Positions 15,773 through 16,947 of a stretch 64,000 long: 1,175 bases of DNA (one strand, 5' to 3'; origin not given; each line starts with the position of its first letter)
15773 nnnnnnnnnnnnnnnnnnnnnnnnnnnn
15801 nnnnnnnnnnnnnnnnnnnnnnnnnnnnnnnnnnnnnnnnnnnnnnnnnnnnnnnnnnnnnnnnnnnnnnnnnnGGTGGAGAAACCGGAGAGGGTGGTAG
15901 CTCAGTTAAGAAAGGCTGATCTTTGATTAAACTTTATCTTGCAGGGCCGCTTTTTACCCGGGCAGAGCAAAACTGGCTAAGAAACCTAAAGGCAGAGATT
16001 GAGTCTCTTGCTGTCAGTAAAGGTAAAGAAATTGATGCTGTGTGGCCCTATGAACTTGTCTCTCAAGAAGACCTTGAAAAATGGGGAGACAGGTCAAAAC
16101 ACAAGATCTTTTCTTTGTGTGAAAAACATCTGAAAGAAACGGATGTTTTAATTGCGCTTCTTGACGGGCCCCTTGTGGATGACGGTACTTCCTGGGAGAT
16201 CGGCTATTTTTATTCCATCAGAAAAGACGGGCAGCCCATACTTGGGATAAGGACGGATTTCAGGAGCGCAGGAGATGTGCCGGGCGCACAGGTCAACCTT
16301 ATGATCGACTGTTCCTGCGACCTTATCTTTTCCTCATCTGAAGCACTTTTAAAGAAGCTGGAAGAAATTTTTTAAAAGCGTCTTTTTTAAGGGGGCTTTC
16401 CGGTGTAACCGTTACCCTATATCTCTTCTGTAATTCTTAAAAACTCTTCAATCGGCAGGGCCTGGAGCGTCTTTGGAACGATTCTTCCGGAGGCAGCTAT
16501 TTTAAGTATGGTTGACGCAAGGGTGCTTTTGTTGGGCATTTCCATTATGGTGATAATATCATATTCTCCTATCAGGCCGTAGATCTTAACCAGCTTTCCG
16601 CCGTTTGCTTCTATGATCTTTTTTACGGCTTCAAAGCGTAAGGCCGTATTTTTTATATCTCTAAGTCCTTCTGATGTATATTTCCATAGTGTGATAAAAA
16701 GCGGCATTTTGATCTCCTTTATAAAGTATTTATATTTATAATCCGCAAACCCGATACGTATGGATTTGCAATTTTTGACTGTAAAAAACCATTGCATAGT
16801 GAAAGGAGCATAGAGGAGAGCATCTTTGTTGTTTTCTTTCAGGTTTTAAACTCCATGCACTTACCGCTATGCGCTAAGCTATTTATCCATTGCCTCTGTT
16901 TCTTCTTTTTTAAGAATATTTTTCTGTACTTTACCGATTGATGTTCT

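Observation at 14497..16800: Cluster of unknown function: stand-alone receiver, YwqK-type MORN-repeat protein, nucleoside 2-deoxyribosyltransferase-like protein, GYD protein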

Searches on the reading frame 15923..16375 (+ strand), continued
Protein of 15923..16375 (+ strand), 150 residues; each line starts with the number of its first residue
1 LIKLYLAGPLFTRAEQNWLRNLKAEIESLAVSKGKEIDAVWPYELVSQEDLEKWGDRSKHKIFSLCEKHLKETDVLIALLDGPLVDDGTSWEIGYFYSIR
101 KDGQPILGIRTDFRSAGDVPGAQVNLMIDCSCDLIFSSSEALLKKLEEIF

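Call 45: search_protein_families(library=pfam, proteins=[L077:3320-5944:+, L084:3044-5920:+, L057:5504-8242:+, L010:5118-5837:+, L010:6538-7548:+, L034:4159-5355:+, L068:6562-7035:+, L009:305-925:+, L016:8105-8860:+], max_evalue=0.001)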
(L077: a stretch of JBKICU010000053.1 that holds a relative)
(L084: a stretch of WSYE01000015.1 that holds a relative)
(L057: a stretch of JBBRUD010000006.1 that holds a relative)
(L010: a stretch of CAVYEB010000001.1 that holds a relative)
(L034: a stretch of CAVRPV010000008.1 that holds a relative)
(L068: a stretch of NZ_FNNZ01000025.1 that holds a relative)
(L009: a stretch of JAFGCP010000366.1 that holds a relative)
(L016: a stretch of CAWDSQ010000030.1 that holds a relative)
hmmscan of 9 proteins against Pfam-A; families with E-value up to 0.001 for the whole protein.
L077:3320-5944:+ (874 aa): 8 families
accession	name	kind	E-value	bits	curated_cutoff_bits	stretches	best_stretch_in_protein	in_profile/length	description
PF00072.30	Response_reg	-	6.4e-29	100.8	30.2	1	625-739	1-110/111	Response regulator receiver domain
PF02518.31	HATPase_c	-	1.6e-27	96.5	26.4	1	476-594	1-107/111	Histidine kinase-, DNA gyrase B-, and HSP90-like ATPase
PF08448.16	PAS_4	-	5.5e-21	75.3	23.1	2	101-211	1-108/110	PAS fold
PF00512.31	HisKA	-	1.4e-20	73.5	26.9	1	364-429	1-66/66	His Kinase A (phospho-acceptor) domain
PF08447.18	PAS_3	-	3.2e-18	66.2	25.6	1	254-336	7-87/89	PAS fold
PF01627.28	Hpt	-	6.7e-13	49.1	24.6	1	786-860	2-80/84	Hpt domain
PF00989.32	PAS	-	1.6e-12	47.9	22.6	2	97-208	3-113/113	PAS fold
PF13426.13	PAS_9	-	7.8e-10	39.4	27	1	120-209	16-102/103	PAS domain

L084:3044-5920:+ (958 aa): 8 families
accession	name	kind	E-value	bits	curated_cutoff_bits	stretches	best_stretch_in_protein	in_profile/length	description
PF08448.16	PAS_4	-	1.1e-33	116.1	23.1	2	60-172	1-110/110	PAS fold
PF00072.30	Response_reg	-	3.3e-28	98.5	30.2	1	709-823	1-110/111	Response regulator receiver domain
PF02518.31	HATPase_c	-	2.4e-26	92.8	26.4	1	551-671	1-106/111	Histidine kinase-, DNA gyrase B-, and HSP90-like ATPase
PF08447.18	PAS_3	-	2.7e-21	76.1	25.6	1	332-411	8-87/89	PAS fold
PF00512.31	HisKA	-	8.7e-21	74.2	26.9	1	439-504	1-66/66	His Kinase A (phospho-acceptor) domain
PF13426.13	PAS_9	-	1e-15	58.3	27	1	72-168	9-102/103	PAS domain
PF01627.28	Hpt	-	3e-14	53.4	24.6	1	870-945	2-77/84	Hpt domain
PF00989.32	PAS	-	3.1e-14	53.4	22.6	1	56-167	3-113/113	PAS fold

L057:5504-8242:+ (912 aa): 8 families
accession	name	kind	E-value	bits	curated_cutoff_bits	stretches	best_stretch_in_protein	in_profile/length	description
PF00072.30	Response_reg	-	4.1e-28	98.2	30.2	1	685-796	1-107/111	Response regulator receiver domain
PF02518.31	HATPase_c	-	1.6e-26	93.4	26.4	1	531-646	1-109/111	Histidine kinase-, DNA gyrase B-, and HSP90-like ATPase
PF08448.16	PAS_4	-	2.7e-21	76.3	23.1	3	46-154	9-109/110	PAS fold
PF00512.31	HisKA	-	5.5e-17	62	26.9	1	419-484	1-66/66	His Kinase A (phospho-acceptor) domain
PF08447.18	PAS_3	-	1.7e-15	57.5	25.6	2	308-391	2-87/89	PAS fold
PF13426.13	PAS_9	-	8e-14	52.2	27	1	44-151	5-102/103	PAS domain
PF00989.32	PAS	-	3.5e-13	50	22.6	1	34-149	3-112/113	PAS fold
PF01627.28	Hpt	-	5e-07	30.3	24.6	1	825-906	2-83/84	Hpt domain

L010:5118-5837:+ (239 aa): 1 family
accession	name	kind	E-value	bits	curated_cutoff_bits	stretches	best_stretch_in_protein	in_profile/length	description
PF07200.18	Mod_r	-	0.00099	19.6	30.1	1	67-139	10-81/146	Modifier of rudimentary (Mod(r)) protein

L010:6538-7548:+ (336 aa): 6 families
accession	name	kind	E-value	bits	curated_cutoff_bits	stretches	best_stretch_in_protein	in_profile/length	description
PF13551.12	HTH_29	-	1.1e-12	48.3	28.1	1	29-92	1-64/64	Winged helix-turn helix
PF00665.32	rve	-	5.9e-08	33.3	32.6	1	181-286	3-102/102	Integrase core domain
PF13518.12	HTH_28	-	9.3e-07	29.3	25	1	40-75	12-47/52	Helix-turn-helix domain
PF13565.12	HTH_32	-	1.6e-06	29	33.7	1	58-129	3-73/73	Homeodomain-like domain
PF13384.12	HTH_23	-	2.9e-06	27.4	24.6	1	29-72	7-49/50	Homeodomain-like domain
PF13683.12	rve_3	-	0.00027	21.1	26.5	1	275-305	2-32/67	Integrase core domain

L034:4159-5355:+ (398 aa): 0 families

L068:6562-7035:+ (157 aa): 1 family
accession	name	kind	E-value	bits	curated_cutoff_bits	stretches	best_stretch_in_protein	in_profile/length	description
PF00717.28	Peptidase_S24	-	6.8e-29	100.4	23.3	1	34-150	1-115/116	Peptidase S24-like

L009:305-925:+ (206 aa): 1 family
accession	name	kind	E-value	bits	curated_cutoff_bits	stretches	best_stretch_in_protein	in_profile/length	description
PF02887.21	PK_C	-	8.4e-10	39.2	28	1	35-180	2-110/114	Pyruvate kinase, alpha/beta domain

L016:8105-8860:+ (251 aa): 2 families
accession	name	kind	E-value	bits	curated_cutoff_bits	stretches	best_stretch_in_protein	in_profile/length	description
PF00753.33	Lactamase_B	-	5.7e-25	88.8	22.7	1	48-230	4-193/196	Metallo-beta-lactamase superfamily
PF12706.13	Lactamase_B_2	-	8e-08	32.5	27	1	62-191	3-142/200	Beta-lactamase superfamily domain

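Call 58: predict_structure(alignment_id=A2)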
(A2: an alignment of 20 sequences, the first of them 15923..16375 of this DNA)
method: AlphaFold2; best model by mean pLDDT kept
length: 150 residues; sequences in the alignment: 20
mean_pLDDT: 86.4   pTM: 0.83
mean pLDDT of the five models: 86.4, 85.8, 85.7, 83.7, 73.1
residues with pLDDT >= 90: 96; 70-90: 33; 50-70: 12; < 50: 9
segments of 3 or more residues with pLDDT < 50: 114-122
pLDDT, mean of each block of 10 residues (from residue 1): 88 82 96 96 91 94 95 94 73 95 93 46 66 91 96
secondary structure, 60 per line:
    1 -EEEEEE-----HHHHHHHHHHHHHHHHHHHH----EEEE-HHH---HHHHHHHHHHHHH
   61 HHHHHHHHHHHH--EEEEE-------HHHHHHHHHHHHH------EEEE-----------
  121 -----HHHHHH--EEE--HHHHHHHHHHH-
elements in order: E2-7 H13-32 E37-40 H48-72 E75-79 H87-99 E106-109 H126-131 E134-136 H139-149

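Call 62: fold_search(model_id=the predicted structure, library=pdb)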
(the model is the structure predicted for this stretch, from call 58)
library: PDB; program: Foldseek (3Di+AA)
matches with E <= 10: 1524; with E <= 0.001: 69
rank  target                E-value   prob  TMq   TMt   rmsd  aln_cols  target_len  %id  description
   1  7o62_B                9.1e-10  1.00  0.75  0.82   3.0       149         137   33  Crystal structure of a 2`-deoxyribosyltransferase from the psychrophilic bacterium Desulfotalea psychrophila. (released 2021-10-20)
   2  7o62_D                1.9e-09  1.00  0.69  0.81   3.6       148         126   34  Crystal structure of a 2`-deoxyribosyltransferase from the psychrophilic bacterium Desulfotalea psychrophila. (released 2021-10-20)
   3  7o62_C                4.1e-09  1.00  0.67  0.74   4.8       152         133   34  Crystal structure of a 2`-deoxyribosyltransferase from the psychrophilic bacterium Desulfotalea psychrophila. (released 2021-10-20)
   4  7o62_A                7.3e-09  1.00  0.72  0.80   3.7       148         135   32  Crystal structure of a 2`-deoxyribosyltransferase from the psychrophilic bacterium Desulfotalea psychrophila. (released 2021-10-20)
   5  7m5h_A                1.3e-08  1.00  0.78  0.74   4.3       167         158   26  Crystal structure of conserved protein from Enterococcus faecalis V583 (released 2021-04-07)
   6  7m5h_B                3.3e-08  1.00  0.78  0.74   4.3       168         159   27  Crystal structure of conserved protein from Enterococcus faecalis V583 (released 2021-04-07)
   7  9emx_C                2.3e-07  1.00  0.71  0.70   4.1       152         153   18  Nucleoside 2'deoxyribosyltransferase from Chroococcidiopsis thermalis PCC 7203 Double Mutant Y7F A9S bound to Cordycep (released 2025-05-07)
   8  8pqq_D                6.0e-07  1.00  0.72  0.71   4.0       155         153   19  Nucleoside 2'deoxyribosyltransferase from Chroococcidiopsis thermalis PCC 7203 E88Q Mutant bound to Clofarabine (released 2024-02-21)
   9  8pqs_D                6.0e-07  1.00  0.69  0.69   4.2       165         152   18  Nucleoside 2'deoxyribosyltransferase from Chroococcidiopsis thermalis PCC 7203 E88A Mutant (released 2024-02-21)
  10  8pqs_A                7.7e-07  1.00  0.67  0.67   4.3       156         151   17  Nucleoside 2'deoxyribosyltransferase from Chroococcidiopsis thermalis PCC 7203 E88A Mutant (released 2024-02-21)
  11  8pqt_A                8.2e-07  1.00  0.72  0.71   3.9       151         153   19  Nucleoside 2'deoxyribosyltransferase from Chroococcidiopsis thermalis PCC 7203 WT bound to Bis-Tris (released 2024-02-21)
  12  8pqq_A                8.7e-07  1.00  0.66  0.64   4.5       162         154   15  Nucleoside 2'deoxyribosyltransferase from Chroococcidiopsis thermalis PCC 7203 E88Q Mutant bound to Clofarabine (released 2024-02-21)
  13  9emx_B                9.3e-07  1.00  0.69  0.68   4.5       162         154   19  Nucleoside 2'deoxyribosyltransferase from Chroococcidiopsis thermalis PCC 7203 Double Mutant Y7F A9S bound to Cordycep (released 2025-05-07)
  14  9emx_A                9.9e-07  1.00  0.68  0.68   4.1       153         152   16  Nucleoside 2'deoxyribosyltransferase from Chroococcidiopsis thermalis PCC 7203 Double Mutant Y7F A9S bound to Cordycep (released 2025-05-07)
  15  8pqt_B                1.7e-06  1.00  0.66  0.68   4.0       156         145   17  Nucleoside 2'deoxyribosyltransferase from Chroococcidiopsis thermalis PCC 7203 WT bound to Bis-Tris (released 2024-02-21)
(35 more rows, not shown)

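Call 70: find_encoding_contigs(protein=P0036, flank=8000, max_places=1)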
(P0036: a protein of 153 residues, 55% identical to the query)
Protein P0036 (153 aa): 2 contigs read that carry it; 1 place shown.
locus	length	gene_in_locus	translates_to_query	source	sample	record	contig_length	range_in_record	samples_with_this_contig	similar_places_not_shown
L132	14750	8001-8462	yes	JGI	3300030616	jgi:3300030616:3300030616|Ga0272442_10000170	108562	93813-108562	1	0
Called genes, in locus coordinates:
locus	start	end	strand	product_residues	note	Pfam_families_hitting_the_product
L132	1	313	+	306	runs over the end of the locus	-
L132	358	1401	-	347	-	PF04015:DUF362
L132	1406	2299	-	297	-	PF13243:SQHop_cyclase_C (faint)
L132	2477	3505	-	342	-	PF13620:CarboxypepD_reg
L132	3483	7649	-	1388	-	PF24684:Vgb_lyase, PF01436:NHL, PF01436:NHL, PF24684:Vgb_lyase (weak), PF01436:NHL, PF08450:SGL (weak), PF01436:NHL (weak), PF01650:Peptidase_C13, +7 more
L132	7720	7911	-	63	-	-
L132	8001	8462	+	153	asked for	PF05014:Nuc_deoxyrib_tr, PF15891:Nuc_deoxyri_tr2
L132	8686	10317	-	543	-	PF03721:UDPG_MGDP_dh_N, PF00984:UDPG_MGDP_dh, PF03720:UDPG_MGDP_dh_C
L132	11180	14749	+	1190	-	?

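Call 71: search_protein_families(library=pfam, proteins=[L008:5604-5855:+], max_evalue=0.01)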
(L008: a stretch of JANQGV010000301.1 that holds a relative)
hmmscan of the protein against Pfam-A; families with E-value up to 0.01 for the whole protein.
L008:5604-5855:+ (83 aa): 0 families

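Call 84: find_related_loci(query=A2, collection=viral_contigs, flank=4000)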
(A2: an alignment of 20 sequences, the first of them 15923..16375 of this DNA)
Query A2 (150 aa) in viral_contigs; peptide patterns used: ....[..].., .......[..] (x = any residue, [..] = any of these).
60 stretches matched a pattern; 32 encode a relative of the query (tblastn E <= 1e-3); 32 distinct loci.
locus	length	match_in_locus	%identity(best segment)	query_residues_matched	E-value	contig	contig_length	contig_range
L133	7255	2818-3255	49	1-146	6e-47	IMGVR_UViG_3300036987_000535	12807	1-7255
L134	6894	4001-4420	47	1-148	2e-41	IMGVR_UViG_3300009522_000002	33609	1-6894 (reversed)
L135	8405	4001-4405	46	4-146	1e-36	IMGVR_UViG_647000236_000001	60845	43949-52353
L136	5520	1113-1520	43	4-148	4e-36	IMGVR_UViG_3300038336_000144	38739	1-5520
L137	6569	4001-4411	43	2-146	6e-36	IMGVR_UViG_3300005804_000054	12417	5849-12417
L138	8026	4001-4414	43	1-147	8e-36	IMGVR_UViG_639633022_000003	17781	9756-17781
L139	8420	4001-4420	41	1-148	2e-34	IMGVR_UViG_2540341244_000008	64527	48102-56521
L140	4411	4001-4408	41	4-148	3e-33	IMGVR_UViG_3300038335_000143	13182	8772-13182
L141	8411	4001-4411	43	2-146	2e-32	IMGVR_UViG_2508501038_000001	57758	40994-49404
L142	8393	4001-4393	42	4-142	1e-29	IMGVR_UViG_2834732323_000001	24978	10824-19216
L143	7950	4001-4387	43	4-140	8e-30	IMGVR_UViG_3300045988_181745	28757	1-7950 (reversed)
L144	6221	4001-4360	41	1-129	1e-28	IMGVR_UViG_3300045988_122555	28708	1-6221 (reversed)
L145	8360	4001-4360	41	1-129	2e-28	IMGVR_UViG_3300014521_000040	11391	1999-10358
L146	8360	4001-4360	41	1-129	4e-28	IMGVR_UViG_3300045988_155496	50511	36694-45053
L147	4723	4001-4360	41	1-129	7e-28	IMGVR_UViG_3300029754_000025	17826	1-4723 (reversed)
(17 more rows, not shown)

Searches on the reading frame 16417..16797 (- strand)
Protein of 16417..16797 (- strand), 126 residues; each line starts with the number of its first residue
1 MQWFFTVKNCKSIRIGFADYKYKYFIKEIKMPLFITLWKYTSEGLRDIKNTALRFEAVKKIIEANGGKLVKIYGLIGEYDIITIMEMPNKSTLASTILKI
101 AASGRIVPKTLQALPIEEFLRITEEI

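Call 3: search_protein_families(library=pfam, proteins=[window:16417-16797:-], max_evalue=0.01)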
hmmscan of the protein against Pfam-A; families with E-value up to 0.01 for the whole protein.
window:16417-16797:- (126 aa): 1 family
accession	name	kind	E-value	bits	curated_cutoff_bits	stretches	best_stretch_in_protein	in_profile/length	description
PF08734.17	GYD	-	2.5e-21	75.9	31.4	1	34-122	1-90/91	GYD domain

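Call 4: search_protein_families(library=ncbifam, proteins=[window:16417-16797:-], max_evalue=0.01)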
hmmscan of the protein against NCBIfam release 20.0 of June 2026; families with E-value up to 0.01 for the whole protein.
window:16417-16797:- (126 aa): 0 families
